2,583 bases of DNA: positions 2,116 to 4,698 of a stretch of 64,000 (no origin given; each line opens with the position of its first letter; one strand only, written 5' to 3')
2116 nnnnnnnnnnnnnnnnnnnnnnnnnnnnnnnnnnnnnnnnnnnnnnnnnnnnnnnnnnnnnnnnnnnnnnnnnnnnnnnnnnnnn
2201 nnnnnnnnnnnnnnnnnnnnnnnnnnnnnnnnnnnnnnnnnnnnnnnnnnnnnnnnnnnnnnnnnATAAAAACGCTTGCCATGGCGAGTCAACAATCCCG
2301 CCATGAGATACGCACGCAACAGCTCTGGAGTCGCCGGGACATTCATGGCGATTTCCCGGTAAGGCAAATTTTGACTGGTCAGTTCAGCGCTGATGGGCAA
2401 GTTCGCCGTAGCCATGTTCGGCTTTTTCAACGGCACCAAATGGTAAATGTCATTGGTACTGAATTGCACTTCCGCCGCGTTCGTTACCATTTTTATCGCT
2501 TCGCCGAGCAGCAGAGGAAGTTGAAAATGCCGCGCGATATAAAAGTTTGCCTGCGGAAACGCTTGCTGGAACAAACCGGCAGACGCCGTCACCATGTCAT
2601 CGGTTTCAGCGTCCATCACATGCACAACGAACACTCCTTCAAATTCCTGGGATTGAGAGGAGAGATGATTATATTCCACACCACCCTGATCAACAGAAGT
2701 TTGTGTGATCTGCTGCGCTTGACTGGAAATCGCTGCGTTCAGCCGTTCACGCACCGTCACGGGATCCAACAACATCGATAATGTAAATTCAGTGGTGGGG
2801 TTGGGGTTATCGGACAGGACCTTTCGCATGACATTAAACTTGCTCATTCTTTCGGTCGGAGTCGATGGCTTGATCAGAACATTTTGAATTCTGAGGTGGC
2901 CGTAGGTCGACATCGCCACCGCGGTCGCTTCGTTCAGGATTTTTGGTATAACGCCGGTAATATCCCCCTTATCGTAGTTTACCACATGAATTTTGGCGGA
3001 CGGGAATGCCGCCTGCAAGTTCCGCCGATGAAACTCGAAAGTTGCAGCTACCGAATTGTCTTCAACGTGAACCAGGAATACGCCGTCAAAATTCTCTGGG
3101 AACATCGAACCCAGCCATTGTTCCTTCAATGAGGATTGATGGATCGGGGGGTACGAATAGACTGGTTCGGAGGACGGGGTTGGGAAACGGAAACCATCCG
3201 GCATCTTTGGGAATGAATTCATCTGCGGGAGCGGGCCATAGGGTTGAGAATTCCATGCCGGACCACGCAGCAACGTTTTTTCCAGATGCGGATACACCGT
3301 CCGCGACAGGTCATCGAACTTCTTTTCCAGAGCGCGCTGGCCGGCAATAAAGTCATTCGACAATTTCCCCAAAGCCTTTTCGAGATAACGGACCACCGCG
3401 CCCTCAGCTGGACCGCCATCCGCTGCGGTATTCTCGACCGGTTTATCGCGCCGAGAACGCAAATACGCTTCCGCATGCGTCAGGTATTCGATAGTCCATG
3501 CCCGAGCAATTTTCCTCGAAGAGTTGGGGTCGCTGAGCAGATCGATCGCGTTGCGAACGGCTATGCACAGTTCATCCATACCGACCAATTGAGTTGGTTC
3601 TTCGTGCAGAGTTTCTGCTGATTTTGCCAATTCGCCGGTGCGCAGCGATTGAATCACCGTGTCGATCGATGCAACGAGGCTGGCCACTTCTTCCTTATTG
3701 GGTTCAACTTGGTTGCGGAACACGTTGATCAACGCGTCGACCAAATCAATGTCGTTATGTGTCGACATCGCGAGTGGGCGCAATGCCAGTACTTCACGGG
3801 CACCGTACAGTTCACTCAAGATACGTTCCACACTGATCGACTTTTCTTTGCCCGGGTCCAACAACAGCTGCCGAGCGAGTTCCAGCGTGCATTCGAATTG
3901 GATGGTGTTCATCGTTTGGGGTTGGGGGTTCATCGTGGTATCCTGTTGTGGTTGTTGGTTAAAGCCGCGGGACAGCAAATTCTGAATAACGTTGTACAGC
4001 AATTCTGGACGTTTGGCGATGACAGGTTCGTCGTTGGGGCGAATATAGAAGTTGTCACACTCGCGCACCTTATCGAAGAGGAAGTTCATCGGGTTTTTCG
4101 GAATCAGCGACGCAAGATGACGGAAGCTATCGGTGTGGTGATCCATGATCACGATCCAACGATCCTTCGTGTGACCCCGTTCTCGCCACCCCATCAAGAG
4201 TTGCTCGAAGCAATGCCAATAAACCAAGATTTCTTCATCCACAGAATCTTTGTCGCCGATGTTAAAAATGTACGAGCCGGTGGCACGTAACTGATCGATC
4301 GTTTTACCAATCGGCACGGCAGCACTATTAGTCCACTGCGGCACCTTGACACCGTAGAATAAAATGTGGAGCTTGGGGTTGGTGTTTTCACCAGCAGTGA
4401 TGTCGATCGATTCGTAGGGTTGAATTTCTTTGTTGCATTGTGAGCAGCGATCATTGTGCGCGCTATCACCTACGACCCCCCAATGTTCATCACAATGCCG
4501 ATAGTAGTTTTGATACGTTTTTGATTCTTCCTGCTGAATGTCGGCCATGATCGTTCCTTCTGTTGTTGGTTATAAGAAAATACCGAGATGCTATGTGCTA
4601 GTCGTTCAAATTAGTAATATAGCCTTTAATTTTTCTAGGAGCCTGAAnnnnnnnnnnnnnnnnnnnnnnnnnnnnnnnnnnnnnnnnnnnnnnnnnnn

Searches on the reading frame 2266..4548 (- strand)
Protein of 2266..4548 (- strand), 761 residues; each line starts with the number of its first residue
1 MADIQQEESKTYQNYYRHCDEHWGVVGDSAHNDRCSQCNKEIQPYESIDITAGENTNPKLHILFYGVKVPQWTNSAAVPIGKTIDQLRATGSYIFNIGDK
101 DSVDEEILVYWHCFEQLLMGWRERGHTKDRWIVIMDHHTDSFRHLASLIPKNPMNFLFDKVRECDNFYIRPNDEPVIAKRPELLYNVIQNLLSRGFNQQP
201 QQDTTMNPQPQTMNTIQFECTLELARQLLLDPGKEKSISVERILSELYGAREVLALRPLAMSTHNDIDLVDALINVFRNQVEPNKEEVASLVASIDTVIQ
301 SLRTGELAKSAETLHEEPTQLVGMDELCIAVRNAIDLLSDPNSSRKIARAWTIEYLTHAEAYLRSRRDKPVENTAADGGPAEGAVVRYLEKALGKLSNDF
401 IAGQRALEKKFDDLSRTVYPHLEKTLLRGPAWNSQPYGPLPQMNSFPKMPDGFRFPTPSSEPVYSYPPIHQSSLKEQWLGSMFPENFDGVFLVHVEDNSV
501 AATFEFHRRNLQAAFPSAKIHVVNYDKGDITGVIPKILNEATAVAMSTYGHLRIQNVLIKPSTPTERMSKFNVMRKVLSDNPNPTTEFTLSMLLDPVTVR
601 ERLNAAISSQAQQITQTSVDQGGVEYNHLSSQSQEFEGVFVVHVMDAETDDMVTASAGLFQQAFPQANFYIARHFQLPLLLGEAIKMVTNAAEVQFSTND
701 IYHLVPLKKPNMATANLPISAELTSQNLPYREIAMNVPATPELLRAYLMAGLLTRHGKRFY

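Call 73: search_protein_families(library=phrogs, proteins=[window:2266-4548:-], max_evalue=0.01)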
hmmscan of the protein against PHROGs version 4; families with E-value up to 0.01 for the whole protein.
window:2266-4548:- (761 aa): 0 families

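Call 74: search_protein_families(library=pfam, proteins=[window:2266-4548:-], max_evalue=0.01)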
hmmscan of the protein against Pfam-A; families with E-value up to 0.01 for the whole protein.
window:2266-4548:- (761 aa): 1 family
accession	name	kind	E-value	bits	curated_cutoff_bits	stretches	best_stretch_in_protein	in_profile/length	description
PF16184.11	Cadherin_3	-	0.0077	16.6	25.5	0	579-649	27-95/106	Cadherin-like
